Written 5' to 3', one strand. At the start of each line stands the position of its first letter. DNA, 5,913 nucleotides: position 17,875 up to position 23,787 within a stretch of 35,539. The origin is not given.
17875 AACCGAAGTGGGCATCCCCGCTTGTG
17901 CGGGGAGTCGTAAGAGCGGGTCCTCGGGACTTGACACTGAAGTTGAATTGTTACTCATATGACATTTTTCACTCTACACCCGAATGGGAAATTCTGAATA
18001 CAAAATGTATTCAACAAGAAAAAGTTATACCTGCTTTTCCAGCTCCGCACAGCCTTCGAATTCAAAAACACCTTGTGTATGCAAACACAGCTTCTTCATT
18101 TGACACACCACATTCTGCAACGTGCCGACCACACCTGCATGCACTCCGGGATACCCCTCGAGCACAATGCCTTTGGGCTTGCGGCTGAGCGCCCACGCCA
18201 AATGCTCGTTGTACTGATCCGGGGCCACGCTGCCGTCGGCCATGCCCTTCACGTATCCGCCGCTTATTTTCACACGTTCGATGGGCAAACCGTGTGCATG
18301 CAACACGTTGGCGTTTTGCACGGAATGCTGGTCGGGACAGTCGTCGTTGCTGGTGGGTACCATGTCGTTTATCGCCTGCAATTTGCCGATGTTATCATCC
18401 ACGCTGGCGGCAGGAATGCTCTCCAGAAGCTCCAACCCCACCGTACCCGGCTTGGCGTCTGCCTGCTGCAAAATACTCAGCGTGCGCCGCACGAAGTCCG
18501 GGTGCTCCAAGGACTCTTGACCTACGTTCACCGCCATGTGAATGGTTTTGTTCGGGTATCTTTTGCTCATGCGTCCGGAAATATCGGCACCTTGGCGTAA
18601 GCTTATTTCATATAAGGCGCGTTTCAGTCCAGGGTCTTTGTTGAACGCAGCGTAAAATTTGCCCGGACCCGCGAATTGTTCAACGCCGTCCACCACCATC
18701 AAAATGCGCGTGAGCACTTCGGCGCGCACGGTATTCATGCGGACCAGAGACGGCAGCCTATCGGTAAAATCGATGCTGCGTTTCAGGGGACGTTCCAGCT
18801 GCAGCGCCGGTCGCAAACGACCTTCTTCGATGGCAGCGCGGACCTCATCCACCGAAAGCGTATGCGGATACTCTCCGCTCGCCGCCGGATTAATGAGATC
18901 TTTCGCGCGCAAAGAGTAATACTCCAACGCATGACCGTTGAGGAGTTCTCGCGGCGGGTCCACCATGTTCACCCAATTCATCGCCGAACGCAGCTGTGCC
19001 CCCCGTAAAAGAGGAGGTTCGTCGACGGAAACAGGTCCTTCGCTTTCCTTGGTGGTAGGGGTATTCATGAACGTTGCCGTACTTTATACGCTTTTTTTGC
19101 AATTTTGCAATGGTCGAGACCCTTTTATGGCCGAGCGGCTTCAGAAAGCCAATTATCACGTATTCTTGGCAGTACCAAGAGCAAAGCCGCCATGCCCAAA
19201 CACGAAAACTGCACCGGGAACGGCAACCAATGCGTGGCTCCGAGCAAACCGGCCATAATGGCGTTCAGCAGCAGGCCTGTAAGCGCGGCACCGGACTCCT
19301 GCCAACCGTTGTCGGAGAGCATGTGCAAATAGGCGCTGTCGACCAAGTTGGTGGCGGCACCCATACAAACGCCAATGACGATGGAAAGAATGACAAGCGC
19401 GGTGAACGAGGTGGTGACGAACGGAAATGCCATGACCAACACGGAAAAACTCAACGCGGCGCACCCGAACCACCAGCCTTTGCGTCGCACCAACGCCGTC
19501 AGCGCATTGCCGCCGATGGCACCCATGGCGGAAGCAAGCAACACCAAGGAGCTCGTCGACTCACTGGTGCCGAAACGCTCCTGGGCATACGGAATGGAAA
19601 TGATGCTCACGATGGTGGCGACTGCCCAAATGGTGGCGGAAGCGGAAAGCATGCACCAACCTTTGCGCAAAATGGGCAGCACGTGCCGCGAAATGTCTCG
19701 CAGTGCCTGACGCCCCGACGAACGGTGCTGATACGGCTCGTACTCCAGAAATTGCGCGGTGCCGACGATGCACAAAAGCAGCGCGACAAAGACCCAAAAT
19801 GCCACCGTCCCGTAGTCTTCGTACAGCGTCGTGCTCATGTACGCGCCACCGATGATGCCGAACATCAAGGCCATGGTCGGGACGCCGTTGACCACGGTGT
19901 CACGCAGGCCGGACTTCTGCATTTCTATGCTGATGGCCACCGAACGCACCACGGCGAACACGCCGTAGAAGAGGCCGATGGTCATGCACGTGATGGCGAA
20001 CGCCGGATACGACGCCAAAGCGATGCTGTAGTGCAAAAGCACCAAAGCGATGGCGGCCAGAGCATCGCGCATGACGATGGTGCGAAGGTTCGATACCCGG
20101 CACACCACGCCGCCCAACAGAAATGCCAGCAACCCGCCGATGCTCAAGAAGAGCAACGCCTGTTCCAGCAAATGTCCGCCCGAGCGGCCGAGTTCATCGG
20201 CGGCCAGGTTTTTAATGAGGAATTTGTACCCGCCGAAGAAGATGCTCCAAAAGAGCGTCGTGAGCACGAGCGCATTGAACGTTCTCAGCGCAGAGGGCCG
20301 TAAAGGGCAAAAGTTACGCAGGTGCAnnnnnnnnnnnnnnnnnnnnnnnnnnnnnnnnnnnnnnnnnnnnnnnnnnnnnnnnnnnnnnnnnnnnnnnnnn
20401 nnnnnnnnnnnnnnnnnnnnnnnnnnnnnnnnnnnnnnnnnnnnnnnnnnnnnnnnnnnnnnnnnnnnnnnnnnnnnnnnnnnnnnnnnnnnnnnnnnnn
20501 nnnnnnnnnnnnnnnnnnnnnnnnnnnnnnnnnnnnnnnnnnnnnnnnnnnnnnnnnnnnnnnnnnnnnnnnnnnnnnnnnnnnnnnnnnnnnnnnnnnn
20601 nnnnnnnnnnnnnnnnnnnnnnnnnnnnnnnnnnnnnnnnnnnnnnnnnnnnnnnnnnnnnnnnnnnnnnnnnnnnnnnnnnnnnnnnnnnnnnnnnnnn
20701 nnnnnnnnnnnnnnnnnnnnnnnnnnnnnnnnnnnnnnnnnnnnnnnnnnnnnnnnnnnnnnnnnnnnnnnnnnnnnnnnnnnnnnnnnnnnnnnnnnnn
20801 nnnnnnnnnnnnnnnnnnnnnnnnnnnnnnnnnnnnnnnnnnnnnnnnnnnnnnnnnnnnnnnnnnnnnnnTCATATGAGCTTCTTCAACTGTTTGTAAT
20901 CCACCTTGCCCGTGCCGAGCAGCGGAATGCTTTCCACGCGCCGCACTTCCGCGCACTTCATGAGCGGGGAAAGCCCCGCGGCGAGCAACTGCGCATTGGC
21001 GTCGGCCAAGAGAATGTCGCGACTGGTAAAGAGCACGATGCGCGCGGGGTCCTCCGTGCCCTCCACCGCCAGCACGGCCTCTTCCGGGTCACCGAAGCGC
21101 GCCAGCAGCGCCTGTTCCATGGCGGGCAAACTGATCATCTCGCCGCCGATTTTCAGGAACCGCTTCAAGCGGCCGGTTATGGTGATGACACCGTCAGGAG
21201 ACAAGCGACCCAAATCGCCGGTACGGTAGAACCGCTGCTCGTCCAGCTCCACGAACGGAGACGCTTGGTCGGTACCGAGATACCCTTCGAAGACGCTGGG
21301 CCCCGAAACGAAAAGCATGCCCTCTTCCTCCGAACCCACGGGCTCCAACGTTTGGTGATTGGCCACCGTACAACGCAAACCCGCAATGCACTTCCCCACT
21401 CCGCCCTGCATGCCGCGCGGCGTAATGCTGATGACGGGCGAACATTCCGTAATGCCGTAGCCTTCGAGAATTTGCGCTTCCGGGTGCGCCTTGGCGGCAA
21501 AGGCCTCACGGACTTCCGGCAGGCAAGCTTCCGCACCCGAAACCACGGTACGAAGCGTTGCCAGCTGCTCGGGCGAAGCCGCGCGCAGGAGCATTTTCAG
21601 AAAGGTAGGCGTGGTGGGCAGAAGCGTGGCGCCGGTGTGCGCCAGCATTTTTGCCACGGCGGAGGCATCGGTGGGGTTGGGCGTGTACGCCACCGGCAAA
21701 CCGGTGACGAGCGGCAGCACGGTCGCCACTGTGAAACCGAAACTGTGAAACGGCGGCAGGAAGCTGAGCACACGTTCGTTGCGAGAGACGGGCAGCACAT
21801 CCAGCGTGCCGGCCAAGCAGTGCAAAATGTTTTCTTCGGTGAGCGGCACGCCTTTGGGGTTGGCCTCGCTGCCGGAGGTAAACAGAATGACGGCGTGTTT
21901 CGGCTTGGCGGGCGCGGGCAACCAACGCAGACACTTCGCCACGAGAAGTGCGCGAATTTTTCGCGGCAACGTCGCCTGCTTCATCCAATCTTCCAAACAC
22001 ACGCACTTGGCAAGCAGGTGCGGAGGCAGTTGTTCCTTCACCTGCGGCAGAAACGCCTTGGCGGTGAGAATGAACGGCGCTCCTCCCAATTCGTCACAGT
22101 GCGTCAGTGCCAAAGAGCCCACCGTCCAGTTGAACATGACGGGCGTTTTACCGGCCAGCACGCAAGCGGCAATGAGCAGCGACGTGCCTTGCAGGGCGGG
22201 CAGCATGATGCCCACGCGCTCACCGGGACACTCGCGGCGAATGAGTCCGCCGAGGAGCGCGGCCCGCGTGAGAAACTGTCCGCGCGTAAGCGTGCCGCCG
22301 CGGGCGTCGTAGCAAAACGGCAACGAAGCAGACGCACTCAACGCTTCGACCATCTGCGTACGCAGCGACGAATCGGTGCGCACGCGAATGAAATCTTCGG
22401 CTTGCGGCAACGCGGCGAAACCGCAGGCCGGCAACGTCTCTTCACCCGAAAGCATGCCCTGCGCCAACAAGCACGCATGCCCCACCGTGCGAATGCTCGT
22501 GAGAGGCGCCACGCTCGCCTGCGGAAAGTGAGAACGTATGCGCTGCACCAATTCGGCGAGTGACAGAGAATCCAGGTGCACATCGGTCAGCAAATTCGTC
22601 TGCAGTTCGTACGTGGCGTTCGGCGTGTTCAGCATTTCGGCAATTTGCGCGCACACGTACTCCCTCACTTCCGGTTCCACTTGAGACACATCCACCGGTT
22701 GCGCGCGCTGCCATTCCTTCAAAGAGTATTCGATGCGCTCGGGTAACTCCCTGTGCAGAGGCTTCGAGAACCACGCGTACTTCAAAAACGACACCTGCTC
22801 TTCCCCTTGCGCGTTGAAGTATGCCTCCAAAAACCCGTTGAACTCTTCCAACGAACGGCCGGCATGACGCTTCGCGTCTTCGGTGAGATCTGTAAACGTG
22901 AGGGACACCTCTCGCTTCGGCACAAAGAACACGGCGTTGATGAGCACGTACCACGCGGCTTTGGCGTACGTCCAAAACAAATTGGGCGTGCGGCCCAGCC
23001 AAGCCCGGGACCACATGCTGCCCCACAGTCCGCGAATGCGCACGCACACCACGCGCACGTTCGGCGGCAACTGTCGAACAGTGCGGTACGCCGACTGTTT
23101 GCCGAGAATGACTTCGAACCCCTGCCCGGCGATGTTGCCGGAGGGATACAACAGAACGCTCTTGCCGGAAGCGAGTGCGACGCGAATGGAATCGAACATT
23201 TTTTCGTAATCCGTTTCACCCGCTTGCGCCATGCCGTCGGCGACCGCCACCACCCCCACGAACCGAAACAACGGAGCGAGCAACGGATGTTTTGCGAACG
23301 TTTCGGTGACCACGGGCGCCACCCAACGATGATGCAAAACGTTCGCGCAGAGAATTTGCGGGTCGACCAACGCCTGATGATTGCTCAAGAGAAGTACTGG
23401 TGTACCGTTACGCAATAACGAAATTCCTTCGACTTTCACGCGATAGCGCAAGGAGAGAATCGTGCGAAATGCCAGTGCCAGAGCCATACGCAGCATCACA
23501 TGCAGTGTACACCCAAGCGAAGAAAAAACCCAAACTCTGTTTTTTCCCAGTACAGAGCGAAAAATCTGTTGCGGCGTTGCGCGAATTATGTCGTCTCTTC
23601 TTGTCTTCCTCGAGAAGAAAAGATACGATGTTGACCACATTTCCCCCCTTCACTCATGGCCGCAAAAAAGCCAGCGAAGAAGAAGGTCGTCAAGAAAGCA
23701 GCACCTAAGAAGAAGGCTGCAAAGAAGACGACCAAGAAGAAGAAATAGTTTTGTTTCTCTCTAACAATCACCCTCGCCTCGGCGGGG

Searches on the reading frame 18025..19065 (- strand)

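Call 27: search_protein_families(library=pfam, proteins=[window:18025-19065:-], max_evalue=0.0001)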
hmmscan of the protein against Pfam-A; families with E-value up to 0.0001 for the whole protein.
window:18025-19065:- (346 aa): 1 family
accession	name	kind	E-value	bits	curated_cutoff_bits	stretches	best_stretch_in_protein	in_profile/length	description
PF00563.25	EAL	-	1e-07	32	31.3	1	115-278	31-185/236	EAL domain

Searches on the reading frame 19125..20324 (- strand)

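Call 27: search_protein_families(library=pfam, proteins=[window:19125-20324:-], max_evalue=0.0001)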
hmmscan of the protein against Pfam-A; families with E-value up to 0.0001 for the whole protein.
window:19125-20324:- (399 aa): 1 family
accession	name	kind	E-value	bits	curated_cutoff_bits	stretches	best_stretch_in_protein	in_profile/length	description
PF07690.21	MFS_1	-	8.8e-11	41.7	33.4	1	147-333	124-320/347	Major Facilitator Superfamily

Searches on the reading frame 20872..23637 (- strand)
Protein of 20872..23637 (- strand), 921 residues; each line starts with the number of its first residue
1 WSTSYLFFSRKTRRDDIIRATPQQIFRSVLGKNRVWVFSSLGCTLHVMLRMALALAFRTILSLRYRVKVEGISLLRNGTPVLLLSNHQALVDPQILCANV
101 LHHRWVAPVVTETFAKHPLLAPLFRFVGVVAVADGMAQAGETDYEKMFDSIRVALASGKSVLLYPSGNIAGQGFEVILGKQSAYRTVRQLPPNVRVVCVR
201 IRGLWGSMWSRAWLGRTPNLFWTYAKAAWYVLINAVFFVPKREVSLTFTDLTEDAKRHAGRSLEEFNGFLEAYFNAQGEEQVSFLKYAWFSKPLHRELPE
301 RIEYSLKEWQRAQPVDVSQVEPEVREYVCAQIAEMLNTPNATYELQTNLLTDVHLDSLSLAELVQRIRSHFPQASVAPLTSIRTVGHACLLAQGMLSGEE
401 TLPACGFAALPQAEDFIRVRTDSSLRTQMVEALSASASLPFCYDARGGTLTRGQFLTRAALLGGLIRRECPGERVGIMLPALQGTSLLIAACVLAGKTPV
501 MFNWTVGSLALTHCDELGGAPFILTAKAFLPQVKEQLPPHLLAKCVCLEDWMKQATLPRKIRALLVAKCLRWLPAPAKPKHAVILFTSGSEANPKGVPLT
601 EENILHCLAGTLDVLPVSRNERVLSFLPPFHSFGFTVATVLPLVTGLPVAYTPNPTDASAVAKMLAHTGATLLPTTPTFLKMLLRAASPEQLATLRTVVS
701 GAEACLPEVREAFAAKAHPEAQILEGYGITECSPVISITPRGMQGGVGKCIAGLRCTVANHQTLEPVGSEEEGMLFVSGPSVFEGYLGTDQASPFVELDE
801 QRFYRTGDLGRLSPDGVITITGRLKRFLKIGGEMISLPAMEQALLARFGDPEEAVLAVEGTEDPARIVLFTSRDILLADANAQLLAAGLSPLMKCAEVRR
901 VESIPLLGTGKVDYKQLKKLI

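Call 27: search_protein_families(library=pfam, proteins=[window:20872-23637:-], max_evalue=0.0001)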
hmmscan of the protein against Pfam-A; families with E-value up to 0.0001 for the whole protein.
window:20872-23637:- (921 aa): 3 families
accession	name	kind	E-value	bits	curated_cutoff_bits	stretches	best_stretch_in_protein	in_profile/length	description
PF00501.34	AMP-binding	-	1.1e-54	186.2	29.9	1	444-787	16-384/384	AMP-binding enzyme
PF01553.26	Acyltransferase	-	6.8e-10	39.3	23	1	66-200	1-130/132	Acyltransferase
PF00550.31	PP-binding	-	8.6e-05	23.1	20.8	0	326-372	1-46/67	Phosphopantetheine attachment site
